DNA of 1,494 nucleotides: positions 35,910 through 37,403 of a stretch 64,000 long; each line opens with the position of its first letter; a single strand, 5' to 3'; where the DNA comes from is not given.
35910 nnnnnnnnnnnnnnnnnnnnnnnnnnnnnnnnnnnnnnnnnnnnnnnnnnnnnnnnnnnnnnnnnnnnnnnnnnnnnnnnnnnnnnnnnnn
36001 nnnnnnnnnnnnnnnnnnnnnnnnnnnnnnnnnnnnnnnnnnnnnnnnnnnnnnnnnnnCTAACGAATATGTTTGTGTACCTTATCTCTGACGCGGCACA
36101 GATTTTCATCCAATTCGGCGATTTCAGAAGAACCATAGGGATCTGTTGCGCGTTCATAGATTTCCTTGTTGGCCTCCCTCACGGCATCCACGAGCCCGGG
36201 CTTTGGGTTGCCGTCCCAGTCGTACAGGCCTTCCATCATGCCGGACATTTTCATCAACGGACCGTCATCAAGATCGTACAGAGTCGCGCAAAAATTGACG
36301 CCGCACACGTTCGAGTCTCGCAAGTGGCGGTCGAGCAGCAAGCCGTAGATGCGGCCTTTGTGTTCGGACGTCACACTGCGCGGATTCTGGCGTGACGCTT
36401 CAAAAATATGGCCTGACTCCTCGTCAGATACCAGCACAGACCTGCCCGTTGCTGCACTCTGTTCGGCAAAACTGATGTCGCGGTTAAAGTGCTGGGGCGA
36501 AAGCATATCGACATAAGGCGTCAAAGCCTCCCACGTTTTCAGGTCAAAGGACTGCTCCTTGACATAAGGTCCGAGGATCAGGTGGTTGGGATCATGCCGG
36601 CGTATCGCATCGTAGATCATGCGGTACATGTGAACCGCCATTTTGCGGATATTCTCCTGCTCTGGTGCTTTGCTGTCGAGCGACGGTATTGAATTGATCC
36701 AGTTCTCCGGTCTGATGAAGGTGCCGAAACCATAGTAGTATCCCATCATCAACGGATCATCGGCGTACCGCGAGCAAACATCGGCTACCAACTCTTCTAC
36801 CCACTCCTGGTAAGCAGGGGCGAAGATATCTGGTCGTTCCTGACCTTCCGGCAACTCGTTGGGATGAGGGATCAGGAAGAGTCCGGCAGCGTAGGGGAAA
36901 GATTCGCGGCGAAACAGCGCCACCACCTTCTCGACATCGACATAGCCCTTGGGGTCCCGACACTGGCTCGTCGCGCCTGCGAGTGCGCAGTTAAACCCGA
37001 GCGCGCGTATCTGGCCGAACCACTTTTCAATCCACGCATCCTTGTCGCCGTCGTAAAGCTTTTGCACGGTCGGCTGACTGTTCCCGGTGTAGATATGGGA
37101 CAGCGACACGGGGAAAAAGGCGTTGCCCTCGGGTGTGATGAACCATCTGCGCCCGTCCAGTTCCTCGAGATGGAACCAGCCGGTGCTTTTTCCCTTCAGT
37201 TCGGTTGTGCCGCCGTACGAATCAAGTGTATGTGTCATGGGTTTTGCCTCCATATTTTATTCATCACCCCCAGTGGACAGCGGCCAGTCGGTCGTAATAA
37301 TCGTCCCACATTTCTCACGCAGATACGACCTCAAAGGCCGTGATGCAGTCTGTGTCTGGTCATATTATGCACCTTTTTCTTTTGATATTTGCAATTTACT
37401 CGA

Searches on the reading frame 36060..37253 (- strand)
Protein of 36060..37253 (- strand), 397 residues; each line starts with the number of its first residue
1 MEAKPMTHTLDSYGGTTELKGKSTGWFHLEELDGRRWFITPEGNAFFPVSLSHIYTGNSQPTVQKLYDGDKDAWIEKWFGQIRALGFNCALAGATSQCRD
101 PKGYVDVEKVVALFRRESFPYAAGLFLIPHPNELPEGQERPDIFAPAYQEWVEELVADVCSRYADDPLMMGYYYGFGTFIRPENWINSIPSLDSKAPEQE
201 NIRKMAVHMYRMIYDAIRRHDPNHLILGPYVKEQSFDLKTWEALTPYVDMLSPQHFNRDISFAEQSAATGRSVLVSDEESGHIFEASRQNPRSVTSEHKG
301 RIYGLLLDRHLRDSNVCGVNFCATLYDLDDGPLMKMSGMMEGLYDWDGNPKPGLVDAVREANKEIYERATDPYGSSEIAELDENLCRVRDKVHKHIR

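Call 7: search_protein_families(library=pfam, proteins=[window:36060-37253:-], max_evalue=0.001)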
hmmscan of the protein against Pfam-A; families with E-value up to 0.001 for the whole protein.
window:36060-37253:- (397 aa): 0 families

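Call 9: search_protein_families(library=ncbifam, proteins=[window:36060-37253:-], max_evalue=0.01)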
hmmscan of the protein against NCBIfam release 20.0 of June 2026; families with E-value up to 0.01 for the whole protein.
window:36060-37253:- (397 aa): 0 families

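Call 18: find_encoding_contigs(protein=window:36060-37253:-, flank=10000, max_places=10)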
Protein window:36060-37253:- (397 aa): no gene with exactly this product is on record in the collection.
